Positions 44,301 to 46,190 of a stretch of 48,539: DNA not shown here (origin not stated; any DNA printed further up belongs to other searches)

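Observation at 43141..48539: Compact nucleotide-tailoring cluster: HD + PPase-like / B12-radical SAM + SPASM-radical SAM + adenosine-deaminase-like / dNMP-kinase-like, with no precursor peptide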

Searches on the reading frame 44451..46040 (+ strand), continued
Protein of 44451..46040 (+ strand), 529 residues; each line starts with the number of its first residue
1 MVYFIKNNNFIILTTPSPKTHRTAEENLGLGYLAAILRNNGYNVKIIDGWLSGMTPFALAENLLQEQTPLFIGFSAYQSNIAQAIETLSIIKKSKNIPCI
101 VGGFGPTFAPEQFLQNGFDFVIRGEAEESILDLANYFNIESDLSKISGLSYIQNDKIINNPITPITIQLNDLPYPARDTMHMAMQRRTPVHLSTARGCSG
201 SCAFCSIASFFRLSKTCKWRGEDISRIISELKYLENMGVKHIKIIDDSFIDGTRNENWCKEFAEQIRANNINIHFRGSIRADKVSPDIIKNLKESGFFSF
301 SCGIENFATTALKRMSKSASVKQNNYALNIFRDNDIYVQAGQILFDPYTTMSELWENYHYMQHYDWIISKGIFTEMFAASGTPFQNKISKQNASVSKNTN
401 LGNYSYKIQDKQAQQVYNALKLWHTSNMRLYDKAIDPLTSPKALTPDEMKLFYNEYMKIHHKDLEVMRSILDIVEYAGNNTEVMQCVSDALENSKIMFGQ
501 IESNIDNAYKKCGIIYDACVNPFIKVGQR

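Call 44: search_solved_structures(query=window:44451-46040:+, max_evalue=0.001, show_alignments=2)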
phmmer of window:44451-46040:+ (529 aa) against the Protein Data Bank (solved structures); distinct sequences matched with E-value up to 0.001: 3.
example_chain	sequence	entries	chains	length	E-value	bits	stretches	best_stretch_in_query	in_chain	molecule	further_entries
5ul2_A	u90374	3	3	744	5.6e-17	65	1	27-368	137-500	OxsB protein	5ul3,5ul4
9ccb_A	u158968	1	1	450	2e-10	43.4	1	100-341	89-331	Radical SAM core domain-containing protein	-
9n1b_A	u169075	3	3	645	7.2e-06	28.4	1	100-326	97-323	Radical SAM protein | Radical SAM enzyme CysS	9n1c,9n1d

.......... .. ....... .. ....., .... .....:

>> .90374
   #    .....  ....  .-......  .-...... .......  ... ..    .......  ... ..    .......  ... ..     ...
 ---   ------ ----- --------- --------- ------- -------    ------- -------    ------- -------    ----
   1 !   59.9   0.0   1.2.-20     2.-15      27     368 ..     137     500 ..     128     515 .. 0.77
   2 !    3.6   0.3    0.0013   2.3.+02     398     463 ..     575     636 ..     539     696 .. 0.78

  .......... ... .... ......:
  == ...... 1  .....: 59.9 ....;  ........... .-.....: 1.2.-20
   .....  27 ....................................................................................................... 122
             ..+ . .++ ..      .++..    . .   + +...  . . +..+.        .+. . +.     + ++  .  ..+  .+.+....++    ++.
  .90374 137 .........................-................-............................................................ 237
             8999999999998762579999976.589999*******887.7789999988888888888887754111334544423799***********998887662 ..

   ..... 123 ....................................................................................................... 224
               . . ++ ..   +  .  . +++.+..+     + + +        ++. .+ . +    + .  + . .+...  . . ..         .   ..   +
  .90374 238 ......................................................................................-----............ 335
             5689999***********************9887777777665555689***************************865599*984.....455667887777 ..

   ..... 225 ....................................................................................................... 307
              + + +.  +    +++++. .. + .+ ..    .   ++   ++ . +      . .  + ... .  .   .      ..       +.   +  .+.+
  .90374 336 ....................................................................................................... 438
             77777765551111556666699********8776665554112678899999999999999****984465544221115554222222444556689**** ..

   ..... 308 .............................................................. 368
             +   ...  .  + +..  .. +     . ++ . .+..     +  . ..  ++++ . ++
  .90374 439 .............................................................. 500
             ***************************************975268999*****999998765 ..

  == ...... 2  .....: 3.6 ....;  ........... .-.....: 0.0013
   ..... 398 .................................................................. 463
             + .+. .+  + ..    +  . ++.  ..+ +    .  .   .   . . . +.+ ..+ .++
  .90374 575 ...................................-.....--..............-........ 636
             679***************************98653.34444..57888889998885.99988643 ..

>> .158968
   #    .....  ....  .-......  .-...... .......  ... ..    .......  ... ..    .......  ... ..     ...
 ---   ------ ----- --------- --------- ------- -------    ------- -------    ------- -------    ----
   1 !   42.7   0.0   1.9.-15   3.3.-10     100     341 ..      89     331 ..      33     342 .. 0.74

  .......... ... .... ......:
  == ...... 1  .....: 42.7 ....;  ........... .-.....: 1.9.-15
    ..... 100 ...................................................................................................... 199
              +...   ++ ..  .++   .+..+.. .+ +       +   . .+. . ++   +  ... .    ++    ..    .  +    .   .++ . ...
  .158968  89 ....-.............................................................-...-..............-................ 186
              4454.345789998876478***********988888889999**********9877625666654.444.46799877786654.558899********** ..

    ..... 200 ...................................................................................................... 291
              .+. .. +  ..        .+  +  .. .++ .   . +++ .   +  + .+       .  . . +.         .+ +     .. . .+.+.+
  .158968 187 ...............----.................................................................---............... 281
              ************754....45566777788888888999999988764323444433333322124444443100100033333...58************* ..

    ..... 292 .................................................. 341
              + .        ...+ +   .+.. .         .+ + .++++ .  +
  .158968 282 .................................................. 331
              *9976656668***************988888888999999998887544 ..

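Call 56: search_protein_families(library=ncbifam, proteins=[L059:5738-6577:+, L029:4669-5907:+, L062:4104-5069:+, L041:8773-9432:+, L021:11796-12404:+, L039:6332-7111:-, L069:6560-7021:+, L007:12378-13664:+, L004:10696-11649:+, L064:9999-12176:+], max_evalue=0.001)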
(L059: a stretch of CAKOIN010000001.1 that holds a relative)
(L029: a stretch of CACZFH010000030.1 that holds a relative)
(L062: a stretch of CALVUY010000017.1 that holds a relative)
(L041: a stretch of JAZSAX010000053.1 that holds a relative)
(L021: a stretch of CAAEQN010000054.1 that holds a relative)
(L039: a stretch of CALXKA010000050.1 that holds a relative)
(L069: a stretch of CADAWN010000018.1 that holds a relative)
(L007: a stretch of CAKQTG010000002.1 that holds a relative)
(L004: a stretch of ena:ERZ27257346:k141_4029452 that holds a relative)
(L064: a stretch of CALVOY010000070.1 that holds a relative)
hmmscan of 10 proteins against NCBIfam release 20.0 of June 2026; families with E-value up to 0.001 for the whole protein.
L059:5738-6577:+ (279 aa): 11 families
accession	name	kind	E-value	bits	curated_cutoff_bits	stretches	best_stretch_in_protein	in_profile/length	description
TIGR01694.1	MTAP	equivalog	1.1e-28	100.2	274.85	1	24-238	19-231/240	S-methyl-5'-thioadenosine phosphorylase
NF006334.0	PRK08564.1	equivalog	3.5e-24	85.4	382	1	23-210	26-215/267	S-methyl-5'-thioadenosine phosphorylase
NF005876.0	PRK07823.1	equivalog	6.2e-24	84.6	306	1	23-263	23-257/267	S-methyl-5'-thioadenosine phosphorylase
NF006599.0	PRK09136.1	equivalog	2.6e-23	82.5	223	1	25-222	22-221/247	S-methyl-5'-thioinosine phosphorylase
NF006492.0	PRK08931.1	equivalog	2.8e-23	82.7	437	1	25-209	24-209/291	S-methyl-5'-thioadenosine phosphorylase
NF005657.0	PRK07432.1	equivalog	1.6e-15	57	453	1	23-209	22-212/291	S-methyl-5'-thioadenosine phosphorylase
TIGR01697.1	PNPH-PUNA-XAPA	subfamily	2.6e-15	56.5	197.1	1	29-210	33-214/247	inosine/guanosine/xanthosine phosphorylase family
NF006054.0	PRK08202.1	equivalog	8.3e-15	55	218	1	26-209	54-237/274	purine-nucleoside phosphorylase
TIGR01700.1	PNPH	equivalog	4.2e-14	52.6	293.35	1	33-207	37-211/249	purine nucleoside phosphorylase I, inosine and guanosine-specific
TIGR01698.1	PUNP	equivalog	5.3e-11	42.4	302.6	1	34-206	38-207/245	purine-nucleoside phosphorylase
TIGR01699.1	XAPA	equivalog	5.7e-07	29.4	370.9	1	23-199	27-203/248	xanthosine phosphorylase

L029:4669-5907:+ (412 aa): 62 families (the best 25 are shown)
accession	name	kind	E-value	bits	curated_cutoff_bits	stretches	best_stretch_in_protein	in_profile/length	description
NF006252.0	PRK08393.1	equivalog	3e-54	184.7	617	1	5-393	3-409/424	N-ethylammeline chlorohydrolase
NF004701.0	PRK06038.1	equivalog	7.7e-54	183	609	2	175-394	184-414/432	N-ethylammeline chlorohydrolase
NF004995.0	PRK06380.1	subfamily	3e-42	145.1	567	1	5-395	3-412/418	metal-dependent hydrolase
NF005540.0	PRK07203.1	equivalog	9.4e-40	136.6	444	2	161-394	183-426/444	putative aminohydrolase SsnA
NF005557.0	PRK07228.1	equivalog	6.7e-38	130.5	522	2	177-398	193-429/445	5'-deoxyadenosine deaminase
NF006549.0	PRK09045.1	equivalog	1.1e-37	129.7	540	1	3-396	8-429/444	TRZ/ATZ family hydrolase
TIGR03314.1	Se_ssnA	subfamily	3.9e-33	115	455.5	2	156-387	177-418/441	putative selenium metabolism protein SsnA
NF006055.0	PRK08203.1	equivalog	1.2e-32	113.1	532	2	178-397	212-441/455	8-oxoguanine deaminase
NF009059.0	PRK12393.1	equivalog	4.2e-32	111.4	543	2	179-397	217-446/460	amidohydrolase family protein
NF005552.0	PRK07213.1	equivalog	2.5e-28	99.1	294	1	6-349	3-352/382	chlorohydrolase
NF006269.1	PRK08418.1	equivalog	2.2e-27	95.8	320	2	157-374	165-402/408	aminofutalosine deaminase family hydrolase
TIGR02967.1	guan_deamin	equivalog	8.4e-27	94.2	375.4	2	162-350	165-364/401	guanine deaminase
NF012037.0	PRK15493.1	equivalog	6.6e-26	91.1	779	2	157-310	169-326/435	bifunctional S-methyl-5'-thioadenosine deaminase/S-adenosylhomocysteine deaminase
NF005211.0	PRK06687.1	equivalog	6.6e-25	87.7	703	1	34-375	36-404/419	TRZ/ATZ family protein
NF006056.0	PRK08204.1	subfamily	5.6e-24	84.7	391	2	5-121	5-121/449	hypothetical protein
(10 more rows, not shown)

L062:4104-5069:+ (321 aa): 3 families
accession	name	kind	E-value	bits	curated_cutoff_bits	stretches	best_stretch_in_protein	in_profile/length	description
NF003230.0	PRK04195.1-6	equivalog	7.4e-06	24.9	441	1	115-152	32-69/494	replication factor C large subunit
TIGR04352.1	HprK_rel_A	equivalog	2.3e-05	23.7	200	1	108-168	95-153/280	HprK-related kinase A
NF003229.0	PRK04195.1-5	equivalog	0.00023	20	280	1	120-151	42-73/413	replication factor C large subunit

L041:8773-9432:+ (219 aa): 0 families

L021:11796-12404:+ (202 aa): 0 families

L039:6332-7111:- (259 aa): 4 families
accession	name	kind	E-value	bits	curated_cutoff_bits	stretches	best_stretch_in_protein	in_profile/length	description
NF011325.0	PRK14738.1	equivalog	2.8e-09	36.5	263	1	9-202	7-192/206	guanylate kinase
TIGR03263.1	guanyl_kin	equivalog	1.4e-08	34.6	160.45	1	16-157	2-142/180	guanylate kinase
NF011324.0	PRK14737.1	equivalog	3.7e-07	30.1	318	1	16-157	6-146/187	guanylate kinase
TIGR02322.1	phosphon_PhnN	equivalog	7.5e-05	22.5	156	1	17-158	3-141/179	phosphonate metabolism protein/1,5-bisphosphokinase (PRPP-forming) PhnN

L069:6560-7021:+ (153 aa): 0 families

L007:12378-13664:+ (428 aa): 12 families
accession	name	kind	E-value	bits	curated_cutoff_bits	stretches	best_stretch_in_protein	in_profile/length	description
NF008673.0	PRK11678.1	equivalog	2.4e-77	260.7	331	1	47-414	83-443/450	molecular chaperone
TIGR02350.1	prok_dnaK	equivalog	1.2e-29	103.1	822.55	2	5-227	2-227/596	molecular chaperone DnaK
NF001413.0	PRK00290.1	equivalog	1.8e-29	102.6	648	2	4-227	3-228/625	molecular chaperone DnaK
TIGR01991.1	HscA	equivalog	3.3e-29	101.8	708.55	3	300-416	243-359/600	Fe-S protein assembly chaperone HscA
NF003520.0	PRK05183.1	subfamily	9.4e-29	100.3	620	2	3-229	19-248/621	Fe-S protein assembly chaperone HscA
NF009947.0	PRK13411.1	equivalog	2.3e-22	78.9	1002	3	310-413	261-371/662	molecular chaperone DnaK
NF009946.0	PRK13410.1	equivalog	5e-22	77.9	1019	2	307-413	259-371/669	molecular chaperone DnaK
NF002399.0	PRK01433.1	equivalog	7.6e-19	67.7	743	2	4-226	20-236/595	Fe-S protein assembly chaperone HscA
TIGR00904.1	mreB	subfamily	4.3e-07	29.3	365.75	1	147-227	120-189/334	MreB/Mrl family cell shape determining protein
NF010539.0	PRK13927.1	subfamily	6.3e-07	28.6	293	1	96-227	80-190/339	rod shape-determining protein MreB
NF010540.1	PRK13929.1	exception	4.4e-05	22.7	515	1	103-225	81-187/334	rod-share determining protein MreBH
NF011660.0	PRK15080.1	equivalog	8.1e-05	22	182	0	344-414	206-271/277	ethanolamine utilization protein EutJ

L004:10696-11649:+ (317 aa): 5 families
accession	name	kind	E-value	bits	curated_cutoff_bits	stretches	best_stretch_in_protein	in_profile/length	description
TIGR01430.1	aden_deam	equivalog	2.3e-13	49.9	216.55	1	167-312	147-277/323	adenosine deaminase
NF006850.0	PRK09358.1-6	equivalog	4.5e-09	35.6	419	1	121-313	116-282/334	adenosine deaminase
NF006848.0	PRK09358.1-3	equivalog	9.3e-09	35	426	1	39-311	32-276/325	adenosine deaminase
NF006854.0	PRK09358.3-1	equivalog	1.3e-07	31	530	1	217-312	201-288/344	adenosine deaminase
NF006849.0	PRK09358.1-5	equivalog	6.2e-05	22.2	494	0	237-312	217-291/350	adenosine deaminase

L064:9999-12176:+ (725 aa): 7 families
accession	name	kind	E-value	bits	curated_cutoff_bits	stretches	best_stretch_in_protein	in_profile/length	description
NF041464.1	HelD_BACSU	equivalog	3.7e-117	392.2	419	2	47-396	85-437/779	RNA polymerase recycling motor HelD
NF041258.1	motor_HelR_2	exception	1.5e-53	182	1100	3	73-258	72-255/713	RNA polymerase recycling motor ATPase HelR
NF041465.1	HelD_MYCSM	equivalog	4.1e-47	160.7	1051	2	72-252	76-254/719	RNA polymerase recycling motor HelD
NF041254.1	motor_HelR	exception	1.3e-40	139.4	750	2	74-258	88-272/706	RNA polymerase recycling motor ATPase HelR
TIGR01075.1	uvrD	equivalog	1.7e-12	46.4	1144.45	1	478-623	208-362/715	DNA helicase II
NF008743.0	PRK11773.1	equivalog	7.3e-12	44.4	965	1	380-620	130-364/720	DNA helicase II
NF008276.0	PRK11054.1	equivalog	6e-08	31.6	543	0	150-264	173-285/684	DNA helicase IV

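Call 64: search_protein_families(library=padloc, alignment_id=A3, max_evalue=0.00001)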
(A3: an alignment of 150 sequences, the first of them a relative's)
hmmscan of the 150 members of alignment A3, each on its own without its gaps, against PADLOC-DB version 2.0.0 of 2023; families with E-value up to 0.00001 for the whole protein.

A. member 1, L078:2469-3398:+ (309 aa): 1 family
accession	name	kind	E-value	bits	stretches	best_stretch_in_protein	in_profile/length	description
PDLC02344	AbiD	-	5e-59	198.3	1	2-306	4-275/277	AbiD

B. families by the number of members that match (of 150 scanned): 203 families (the first 25 are shown)
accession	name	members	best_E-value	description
PDLC04135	mad3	2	4.4e-38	mads_3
PDLC04134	mad2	2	3.5e-24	mads_2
PDLC02304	AbiEii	2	1.3e-16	AbiEii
PDLC02289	AbiEii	2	4.2e-15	AbiEii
PDLC02926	HTH_VI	2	7.3e-13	-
PDLC03954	RmrA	2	1.1e-12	-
PDLC03951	RmrA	2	1.2e-12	-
PDLC03945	RmrA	2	7e-12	-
PDLC04140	mad8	2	1.3e-10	mads_8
PDLC03947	RmrA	2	3.5e-10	-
PDLC03952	RmrA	2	8.9e-10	-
PDLC04164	AriA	2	8.7e-09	-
PDLC03944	RmrA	2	3.4e-08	-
PDLC03949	RmrA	2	4.2e-07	-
PDLC04775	PDC-M69A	2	1.7e-06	-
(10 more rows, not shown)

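Call 82: predict_structure(alignment_id=A1)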
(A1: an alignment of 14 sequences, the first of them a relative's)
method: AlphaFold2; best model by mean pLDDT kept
length: 529 residues; sequences in the alignment: 14
mean_pLDDT: 88.3   pTM: 0.87
mean pLDDT of the five models: 88.3, 87.0, 86.9, 85.6, 80.0
residues with pLDDT >= 90: 327; 70-90: 165; 50-70: 28; < 50: 9
segments of 3 or more residues with pLDDT < 50: 1-3, 525-529
pLDDT, mean of each block of 10 residues (from residue 1): 66 86 65 95 94 92 96 88 94 95 78 94 89 92 93 95 84 91 87 86 77 76 94 94 87 93 98 93 96 95 90 90 96 93 88 96 92 83 84 71 79 95 91 85 87 96 97 90 95 97 96 80 43
secondary structure, 60 per line:
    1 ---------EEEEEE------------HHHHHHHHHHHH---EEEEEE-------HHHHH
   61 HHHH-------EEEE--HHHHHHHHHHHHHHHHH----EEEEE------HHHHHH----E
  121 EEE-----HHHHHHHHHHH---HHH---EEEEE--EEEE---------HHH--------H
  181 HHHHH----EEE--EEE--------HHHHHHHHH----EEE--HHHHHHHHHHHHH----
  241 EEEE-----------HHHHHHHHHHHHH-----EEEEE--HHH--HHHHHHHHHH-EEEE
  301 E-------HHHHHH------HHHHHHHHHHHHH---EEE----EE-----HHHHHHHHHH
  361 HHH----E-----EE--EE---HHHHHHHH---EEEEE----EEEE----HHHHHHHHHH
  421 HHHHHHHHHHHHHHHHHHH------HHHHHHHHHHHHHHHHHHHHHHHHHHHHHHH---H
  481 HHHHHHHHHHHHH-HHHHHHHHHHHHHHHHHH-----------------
elements in order: E10-15 H28-39 E43-48 H56-64 E72-75 H78-94 E99-103 H110-115 E120-123 H129-139 E149-153 E156-159 H180-185 E190-192 E195-197 H206-214 E219-221 H224-236 E241-244 H256-268 E274-278 H286-295 E297-301 H309-314 H321-333 E337-339 H351-363 H383-390 E394-398 E403-406 H411-439 H446-476 H480-493 H495-512
